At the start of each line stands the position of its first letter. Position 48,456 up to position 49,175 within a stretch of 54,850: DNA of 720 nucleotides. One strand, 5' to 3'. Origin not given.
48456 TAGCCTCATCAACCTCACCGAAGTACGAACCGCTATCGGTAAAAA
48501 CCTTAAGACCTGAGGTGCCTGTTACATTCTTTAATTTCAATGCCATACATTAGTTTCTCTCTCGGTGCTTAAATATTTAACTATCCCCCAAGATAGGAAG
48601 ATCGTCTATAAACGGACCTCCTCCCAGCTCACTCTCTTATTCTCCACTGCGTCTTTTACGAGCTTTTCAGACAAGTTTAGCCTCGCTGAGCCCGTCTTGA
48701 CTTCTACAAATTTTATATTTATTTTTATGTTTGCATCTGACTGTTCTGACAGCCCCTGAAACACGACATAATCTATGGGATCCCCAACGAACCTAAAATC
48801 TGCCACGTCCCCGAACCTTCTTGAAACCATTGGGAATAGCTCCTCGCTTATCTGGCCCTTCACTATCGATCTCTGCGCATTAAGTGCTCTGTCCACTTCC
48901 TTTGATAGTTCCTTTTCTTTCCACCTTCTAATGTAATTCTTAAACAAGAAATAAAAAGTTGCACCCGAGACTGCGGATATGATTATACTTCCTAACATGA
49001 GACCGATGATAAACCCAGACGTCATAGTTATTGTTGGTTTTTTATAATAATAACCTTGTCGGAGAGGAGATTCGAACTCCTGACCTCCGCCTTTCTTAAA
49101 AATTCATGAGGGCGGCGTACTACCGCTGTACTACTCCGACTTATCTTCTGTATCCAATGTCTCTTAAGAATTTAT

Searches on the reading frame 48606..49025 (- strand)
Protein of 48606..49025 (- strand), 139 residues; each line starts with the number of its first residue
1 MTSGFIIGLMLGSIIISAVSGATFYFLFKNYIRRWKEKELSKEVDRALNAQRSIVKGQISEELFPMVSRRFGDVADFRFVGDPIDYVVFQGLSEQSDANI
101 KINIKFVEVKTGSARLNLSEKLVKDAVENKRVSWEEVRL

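Call 58: search_protein_families(library=pfam, proteins=[window:48606-49025:-], max_evalue=0.001)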
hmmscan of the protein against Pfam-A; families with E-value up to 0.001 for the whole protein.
window:48606-49025:- (139 aa): 1 family
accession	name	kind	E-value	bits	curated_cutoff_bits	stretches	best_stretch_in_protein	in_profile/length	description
PF10107.15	Endonuc_Holl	-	2.5e-26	92.8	23.8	1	32-138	55-158/159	Endonuclease related to archaeal Holliday junction resolvase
